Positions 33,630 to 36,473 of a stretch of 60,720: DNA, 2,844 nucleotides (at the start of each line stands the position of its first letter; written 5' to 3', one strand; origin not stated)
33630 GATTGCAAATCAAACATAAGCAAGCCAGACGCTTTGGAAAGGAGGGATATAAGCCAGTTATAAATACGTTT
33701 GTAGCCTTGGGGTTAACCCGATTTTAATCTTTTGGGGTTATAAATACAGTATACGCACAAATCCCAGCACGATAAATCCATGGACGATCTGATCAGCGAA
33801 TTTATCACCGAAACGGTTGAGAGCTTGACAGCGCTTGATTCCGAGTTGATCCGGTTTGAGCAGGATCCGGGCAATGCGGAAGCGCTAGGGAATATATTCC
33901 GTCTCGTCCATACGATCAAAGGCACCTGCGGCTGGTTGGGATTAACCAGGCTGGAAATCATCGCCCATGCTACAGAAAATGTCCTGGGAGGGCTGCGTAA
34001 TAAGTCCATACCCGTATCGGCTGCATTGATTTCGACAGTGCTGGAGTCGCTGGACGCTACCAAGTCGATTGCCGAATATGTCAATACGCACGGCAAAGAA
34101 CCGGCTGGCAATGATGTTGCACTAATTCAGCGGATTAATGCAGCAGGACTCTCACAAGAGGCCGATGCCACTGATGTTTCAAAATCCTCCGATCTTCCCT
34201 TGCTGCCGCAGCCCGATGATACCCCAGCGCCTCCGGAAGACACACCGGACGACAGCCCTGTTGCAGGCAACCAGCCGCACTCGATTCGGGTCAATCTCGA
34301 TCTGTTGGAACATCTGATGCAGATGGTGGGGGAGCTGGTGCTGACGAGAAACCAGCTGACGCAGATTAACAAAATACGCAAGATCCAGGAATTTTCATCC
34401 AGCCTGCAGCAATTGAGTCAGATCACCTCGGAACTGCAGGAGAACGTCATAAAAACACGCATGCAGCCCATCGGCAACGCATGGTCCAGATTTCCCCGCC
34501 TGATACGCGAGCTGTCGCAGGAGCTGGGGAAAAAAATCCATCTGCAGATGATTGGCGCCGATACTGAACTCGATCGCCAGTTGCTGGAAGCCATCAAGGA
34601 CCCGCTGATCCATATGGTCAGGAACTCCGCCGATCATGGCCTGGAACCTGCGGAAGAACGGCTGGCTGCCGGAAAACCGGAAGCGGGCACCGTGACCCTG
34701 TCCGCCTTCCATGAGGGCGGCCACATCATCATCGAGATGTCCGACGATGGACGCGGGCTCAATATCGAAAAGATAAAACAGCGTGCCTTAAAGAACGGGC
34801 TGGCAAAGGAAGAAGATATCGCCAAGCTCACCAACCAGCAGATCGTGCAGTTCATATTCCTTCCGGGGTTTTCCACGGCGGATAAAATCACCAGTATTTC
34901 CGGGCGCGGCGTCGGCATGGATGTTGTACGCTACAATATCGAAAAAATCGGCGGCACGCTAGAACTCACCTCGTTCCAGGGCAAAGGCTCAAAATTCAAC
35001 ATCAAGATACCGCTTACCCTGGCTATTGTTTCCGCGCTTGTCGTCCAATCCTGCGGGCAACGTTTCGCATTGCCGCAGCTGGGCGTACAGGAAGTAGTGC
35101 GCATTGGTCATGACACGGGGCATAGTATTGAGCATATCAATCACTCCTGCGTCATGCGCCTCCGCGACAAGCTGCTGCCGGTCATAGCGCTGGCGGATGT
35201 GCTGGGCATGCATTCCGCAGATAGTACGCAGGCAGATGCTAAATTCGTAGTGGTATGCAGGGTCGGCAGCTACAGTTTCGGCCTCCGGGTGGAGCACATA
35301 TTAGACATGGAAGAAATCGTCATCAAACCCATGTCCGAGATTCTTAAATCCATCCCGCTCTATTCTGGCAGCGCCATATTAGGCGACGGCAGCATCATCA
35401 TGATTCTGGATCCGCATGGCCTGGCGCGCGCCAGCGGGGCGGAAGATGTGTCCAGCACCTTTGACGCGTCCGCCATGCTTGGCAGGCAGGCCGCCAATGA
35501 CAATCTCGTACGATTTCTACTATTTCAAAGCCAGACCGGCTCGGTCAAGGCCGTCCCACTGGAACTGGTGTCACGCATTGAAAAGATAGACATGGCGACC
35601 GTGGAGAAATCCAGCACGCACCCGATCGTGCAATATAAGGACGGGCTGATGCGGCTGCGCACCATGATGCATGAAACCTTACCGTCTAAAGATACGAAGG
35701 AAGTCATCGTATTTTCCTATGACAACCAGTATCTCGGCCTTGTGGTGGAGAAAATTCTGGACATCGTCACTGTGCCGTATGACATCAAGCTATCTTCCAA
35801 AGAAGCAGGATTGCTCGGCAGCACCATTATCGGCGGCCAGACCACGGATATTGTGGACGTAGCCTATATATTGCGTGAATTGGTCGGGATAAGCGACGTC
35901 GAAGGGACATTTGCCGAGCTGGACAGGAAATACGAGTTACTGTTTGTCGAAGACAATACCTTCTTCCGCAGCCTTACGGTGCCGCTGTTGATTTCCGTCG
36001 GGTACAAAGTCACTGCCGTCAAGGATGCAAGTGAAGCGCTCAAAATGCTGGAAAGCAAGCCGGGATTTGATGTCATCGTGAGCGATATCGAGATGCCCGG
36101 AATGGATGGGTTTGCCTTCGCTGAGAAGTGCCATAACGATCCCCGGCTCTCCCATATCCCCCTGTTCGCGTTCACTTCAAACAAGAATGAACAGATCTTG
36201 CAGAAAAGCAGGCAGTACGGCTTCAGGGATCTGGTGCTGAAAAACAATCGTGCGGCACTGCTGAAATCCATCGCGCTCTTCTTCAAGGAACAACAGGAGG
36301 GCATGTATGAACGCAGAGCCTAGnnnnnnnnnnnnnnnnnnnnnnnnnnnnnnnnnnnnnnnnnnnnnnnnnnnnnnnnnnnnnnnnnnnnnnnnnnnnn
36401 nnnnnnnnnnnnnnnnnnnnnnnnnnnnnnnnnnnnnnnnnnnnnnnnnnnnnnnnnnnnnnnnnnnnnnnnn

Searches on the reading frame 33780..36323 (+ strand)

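Call 25: search_protein_families(library=pfam, proteins=[window:33780-36323:+], max_evalue=0.001)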
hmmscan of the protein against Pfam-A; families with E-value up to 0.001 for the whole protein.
window:33780-36323:+ (847 aa): 5 families
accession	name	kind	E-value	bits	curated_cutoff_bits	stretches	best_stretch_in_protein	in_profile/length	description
PF01584.24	CheW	-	2.1e-30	105.6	23.5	2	419-550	2-135/138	CheW-like domain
PF00072.30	Response_reg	-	2.4e-17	63.5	30.2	1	721-829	2-108/111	Response regulator receiver domain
PF02895.20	H-kinase_dim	-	1.2e-16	61.4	23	1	167-225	2-67/68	Signal transducing histidine kinase, homodimeric domain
PF02518.31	HATPase_c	-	4.7e-15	56.4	26.4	1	274-413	4-110/111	Histidine kinase-, DNA gyrase B-, and HSP90-like ATPase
PF01627.28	Hpt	-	1.6e-13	51.1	24.6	1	3-94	1-81/84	Hpt domain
